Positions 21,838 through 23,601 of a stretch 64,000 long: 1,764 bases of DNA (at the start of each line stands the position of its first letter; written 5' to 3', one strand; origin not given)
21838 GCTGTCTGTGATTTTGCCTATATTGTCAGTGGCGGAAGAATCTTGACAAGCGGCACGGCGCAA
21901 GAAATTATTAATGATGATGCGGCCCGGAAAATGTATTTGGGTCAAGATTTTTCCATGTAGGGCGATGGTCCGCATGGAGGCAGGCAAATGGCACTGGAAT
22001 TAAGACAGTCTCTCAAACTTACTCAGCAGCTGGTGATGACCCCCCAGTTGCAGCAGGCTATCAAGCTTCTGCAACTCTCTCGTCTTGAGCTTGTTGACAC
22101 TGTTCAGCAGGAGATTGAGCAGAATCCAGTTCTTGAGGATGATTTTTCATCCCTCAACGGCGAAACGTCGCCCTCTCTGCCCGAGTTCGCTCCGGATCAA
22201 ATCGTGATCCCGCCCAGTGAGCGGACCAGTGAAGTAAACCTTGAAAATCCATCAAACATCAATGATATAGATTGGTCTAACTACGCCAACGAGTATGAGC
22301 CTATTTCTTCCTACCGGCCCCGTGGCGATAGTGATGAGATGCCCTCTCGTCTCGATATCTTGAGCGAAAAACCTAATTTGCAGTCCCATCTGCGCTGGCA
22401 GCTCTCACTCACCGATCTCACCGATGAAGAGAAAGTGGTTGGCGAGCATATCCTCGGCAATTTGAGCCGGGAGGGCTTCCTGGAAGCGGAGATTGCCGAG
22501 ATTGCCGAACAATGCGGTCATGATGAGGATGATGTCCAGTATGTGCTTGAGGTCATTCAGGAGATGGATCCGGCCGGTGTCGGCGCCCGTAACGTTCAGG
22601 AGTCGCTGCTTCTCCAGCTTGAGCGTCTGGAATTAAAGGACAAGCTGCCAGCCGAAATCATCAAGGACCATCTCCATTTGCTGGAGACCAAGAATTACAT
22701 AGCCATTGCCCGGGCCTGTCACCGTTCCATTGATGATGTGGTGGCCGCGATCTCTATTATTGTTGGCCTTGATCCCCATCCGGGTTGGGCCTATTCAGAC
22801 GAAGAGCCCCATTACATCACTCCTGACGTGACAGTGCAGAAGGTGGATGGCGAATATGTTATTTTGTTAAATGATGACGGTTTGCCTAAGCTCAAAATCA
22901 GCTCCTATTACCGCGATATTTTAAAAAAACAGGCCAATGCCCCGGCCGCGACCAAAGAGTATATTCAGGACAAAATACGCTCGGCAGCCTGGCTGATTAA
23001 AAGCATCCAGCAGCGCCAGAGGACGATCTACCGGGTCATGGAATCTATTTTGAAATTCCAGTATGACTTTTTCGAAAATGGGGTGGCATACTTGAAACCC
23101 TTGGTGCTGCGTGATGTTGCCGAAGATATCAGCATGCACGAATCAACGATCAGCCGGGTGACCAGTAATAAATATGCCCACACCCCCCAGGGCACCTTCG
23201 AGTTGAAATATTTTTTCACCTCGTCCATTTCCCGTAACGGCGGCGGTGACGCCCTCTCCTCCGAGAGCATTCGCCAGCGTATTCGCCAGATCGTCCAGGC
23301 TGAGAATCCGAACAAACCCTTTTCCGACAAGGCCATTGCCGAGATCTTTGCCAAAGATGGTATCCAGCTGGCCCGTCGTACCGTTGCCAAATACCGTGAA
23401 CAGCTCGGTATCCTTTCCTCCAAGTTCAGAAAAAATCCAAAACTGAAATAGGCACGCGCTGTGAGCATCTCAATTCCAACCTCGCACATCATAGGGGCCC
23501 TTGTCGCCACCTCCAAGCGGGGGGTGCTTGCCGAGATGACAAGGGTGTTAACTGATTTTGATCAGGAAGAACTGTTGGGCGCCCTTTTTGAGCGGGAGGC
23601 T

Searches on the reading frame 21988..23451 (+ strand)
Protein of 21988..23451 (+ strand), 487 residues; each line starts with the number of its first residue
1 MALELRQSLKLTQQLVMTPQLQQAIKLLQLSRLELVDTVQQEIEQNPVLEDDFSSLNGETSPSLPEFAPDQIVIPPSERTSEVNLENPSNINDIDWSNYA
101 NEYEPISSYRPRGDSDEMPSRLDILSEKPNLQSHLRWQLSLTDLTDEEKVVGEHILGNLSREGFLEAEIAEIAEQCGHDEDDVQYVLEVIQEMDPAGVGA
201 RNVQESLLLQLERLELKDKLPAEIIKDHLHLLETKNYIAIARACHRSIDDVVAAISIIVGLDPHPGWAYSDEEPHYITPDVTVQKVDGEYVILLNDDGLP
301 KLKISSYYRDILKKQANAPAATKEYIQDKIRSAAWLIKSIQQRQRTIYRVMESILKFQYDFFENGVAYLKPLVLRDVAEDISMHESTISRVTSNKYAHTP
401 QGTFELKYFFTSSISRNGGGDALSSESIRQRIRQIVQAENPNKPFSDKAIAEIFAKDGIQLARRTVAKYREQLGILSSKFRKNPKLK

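Call 61: search_protein_families(library=pfam, proteins=[window:21988-23451:+], max_evalue=0.001)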
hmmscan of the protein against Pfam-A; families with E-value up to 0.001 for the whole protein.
window:21988-23451:+ (487 aa): 3 families
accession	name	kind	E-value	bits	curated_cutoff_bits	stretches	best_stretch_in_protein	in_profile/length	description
PF04552.19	Sigma54_DBD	-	2.8e-63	212.9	22.8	1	324-482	2-159/160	Sigma-54, DNA binding domain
PF04963.19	Sigma54_CBD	-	2.4e-59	200.6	22.9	1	124-308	5-185/185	Sigma-54 factor, core binding domain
PF00309.25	Sigma54_AID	-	9.6e-17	61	23.8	1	6-50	1-45/46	Sigma-54 factor, Activator interacting domain (AID)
